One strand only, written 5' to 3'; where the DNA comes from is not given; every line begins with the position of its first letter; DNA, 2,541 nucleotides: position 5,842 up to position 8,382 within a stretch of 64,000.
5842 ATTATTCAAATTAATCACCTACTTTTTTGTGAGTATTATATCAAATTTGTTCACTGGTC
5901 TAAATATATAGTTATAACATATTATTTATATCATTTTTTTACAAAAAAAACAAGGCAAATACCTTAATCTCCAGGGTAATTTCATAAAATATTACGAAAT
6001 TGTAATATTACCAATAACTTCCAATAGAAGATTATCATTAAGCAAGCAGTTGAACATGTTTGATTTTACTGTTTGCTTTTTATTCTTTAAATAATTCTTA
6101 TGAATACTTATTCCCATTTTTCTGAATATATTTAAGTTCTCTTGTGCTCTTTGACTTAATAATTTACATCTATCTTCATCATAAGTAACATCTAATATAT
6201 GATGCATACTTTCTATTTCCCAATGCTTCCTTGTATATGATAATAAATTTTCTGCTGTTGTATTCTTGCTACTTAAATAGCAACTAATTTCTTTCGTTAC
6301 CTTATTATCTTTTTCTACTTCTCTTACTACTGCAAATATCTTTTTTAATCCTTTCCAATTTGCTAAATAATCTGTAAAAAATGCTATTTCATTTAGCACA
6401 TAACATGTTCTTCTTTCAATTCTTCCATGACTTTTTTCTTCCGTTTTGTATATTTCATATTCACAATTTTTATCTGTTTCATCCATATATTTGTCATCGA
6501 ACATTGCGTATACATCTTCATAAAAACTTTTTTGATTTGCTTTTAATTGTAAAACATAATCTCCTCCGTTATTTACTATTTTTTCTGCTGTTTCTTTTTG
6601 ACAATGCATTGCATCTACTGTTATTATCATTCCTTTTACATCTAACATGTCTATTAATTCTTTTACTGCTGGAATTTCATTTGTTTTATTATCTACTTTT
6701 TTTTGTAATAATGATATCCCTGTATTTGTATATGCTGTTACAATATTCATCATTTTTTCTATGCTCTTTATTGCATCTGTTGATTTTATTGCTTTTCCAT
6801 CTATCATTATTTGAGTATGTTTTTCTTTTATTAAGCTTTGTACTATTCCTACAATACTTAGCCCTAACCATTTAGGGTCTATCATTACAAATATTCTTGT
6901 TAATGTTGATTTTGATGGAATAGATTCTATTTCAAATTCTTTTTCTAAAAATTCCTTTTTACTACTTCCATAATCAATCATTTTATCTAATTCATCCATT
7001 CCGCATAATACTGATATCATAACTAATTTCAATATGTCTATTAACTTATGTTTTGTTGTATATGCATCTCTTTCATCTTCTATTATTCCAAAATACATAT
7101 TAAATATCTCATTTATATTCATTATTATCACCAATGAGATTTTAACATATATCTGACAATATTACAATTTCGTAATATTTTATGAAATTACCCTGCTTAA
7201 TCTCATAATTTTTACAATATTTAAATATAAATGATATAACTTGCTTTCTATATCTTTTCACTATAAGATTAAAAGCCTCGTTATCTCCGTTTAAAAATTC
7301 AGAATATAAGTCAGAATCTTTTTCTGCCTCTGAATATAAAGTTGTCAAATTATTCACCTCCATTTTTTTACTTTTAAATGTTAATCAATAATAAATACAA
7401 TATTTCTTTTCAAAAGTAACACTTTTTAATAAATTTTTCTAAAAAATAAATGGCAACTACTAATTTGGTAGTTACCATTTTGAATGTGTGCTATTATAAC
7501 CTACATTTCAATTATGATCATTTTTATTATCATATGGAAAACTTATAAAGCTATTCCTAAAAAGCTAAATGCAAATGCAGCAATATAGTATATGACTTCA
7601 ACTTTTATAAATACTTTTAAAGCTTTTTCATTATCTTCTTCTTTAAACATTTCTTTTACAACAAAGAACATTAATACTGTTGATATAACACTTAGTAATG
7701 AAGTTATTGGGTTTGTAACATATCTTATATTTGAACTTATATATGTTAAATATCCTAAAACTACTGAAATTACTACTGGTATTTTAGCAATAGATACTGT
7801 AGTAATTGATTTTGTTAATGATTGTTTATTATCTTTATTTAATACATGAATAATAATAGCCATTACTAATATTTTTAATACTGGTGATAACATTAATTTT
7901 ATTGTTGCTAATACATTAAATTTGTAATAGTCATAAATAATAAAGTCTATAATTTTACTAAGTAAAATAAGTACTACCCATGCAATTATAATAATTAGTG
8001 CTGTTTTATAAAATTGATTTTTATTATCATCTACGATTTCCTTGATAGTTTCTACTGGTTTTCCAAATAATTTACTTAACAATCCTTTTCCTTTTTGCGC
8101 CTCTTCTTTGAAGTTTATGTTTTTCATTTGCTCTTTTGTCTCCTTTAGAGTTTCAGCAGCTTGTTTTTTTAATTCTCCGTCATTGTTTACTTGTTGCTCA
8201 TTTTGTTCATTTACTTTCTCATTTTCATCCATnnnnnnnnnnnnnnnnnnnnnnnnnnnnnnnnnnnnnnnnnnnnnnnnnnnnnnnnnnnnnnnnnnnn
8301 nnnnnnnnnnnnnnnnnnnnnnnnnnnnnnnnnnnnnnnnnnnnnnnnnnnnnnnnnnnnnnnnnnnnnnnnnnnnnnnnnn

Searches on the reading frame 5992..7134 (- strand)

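Call 9: search_protein_families(library=pfam, max_evalue=10, proteins=[window:5992-7134:-])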
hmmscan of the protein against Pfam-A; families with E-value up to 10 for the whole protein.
window:5992-7134:- (380 aa): 5 families
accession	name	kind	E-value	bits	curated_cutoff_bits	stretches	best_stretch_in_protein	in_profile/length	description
PF01609.27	DDE_Tnp_1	-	3.2e-17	63.4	23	1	108-338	6-194/200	Transposase DDE domain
PF13808.11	DDE_Tnp_1_assoc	-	3.7e-17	62.6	32.3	1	14-89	3-79/88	DDE_Tnp_1-associated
PF13701.12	DDE_Tnp_1_4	-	0.00063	18.5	34.7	1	12-88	38-113/435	Transposase DDE domain group 1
PF15874.10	Il2rg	-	0.074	13.8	27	1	158-196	31-69/92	Putative Interleukin 2 receptor, gamma chain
PF24986.1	PRC_RimM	-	0.096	12.8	27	1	148-174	38-64/69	RimM PRC barrel domain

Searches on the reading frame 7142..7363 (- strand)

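Call 9: search_protein_families(library=pfam, max_evalue=10, proteins=[window:7142-7363:-])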
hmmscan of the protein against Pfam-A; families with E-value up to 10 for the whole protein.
window:7142-7363:- (73 aa): 2 families
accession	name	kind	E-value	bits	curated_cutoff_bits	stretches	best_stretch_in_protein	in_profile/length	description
PF12645.13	HTH_16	-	0.03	14.9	22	1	25-61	9-42/65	Helix-turn-helix domain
PF05769.16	SIKE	-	0.11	12.8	24.3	1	23-53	88-118/180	SIKE family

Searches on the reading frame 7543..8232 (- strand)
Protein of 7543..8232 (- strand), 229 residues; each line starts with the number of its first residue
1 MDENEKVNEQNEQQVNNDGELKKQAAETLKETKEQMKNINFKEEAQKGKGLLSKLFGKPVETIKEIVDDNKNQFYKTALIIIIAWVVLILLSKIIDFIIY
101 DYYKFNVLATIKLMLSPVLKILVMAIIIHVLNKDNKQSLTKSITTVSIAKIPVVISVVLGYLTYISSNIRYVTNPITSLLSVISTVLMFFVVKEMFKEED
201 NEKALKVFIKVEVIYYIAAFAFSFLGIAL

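Call 9: search_protein_families(library=pfam, max_evalue=10, proteins=[window:7543-8232:-])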
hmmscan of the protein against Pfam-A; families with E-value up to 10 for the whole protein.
window:7543-8232:- (229 aa): 6 families
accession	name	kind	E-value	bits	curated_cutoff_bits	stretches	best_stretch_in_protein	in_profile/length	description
PF11361.13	DUF3159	-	0.068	13.4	34.2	1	76-136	126-186/188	Protein of unknown function (DUF3159)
PF06078.17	DUF937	-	0.15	12.9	25.4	1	12-70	51-109/135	Bacterial protein of unknown function (DUF937)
PF11028.14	TMEM260-like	-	0.67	10.1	24.2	1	158-224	29-98/179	Protein O-mannosyl-transferase TMEM260-like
PF13962.11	PGG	-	4.1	7.7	24.1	1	172-223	58-112/116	Domain of unknown function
PF17504.7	DUF5436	-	5.6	7.8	27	1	149-204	20-75/79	Family of unknown function (DUF5436)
PF06398.17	Pex24p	-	9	5.6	26.8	1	72-221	40-162/358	Integral peroxisomal membrane peroxin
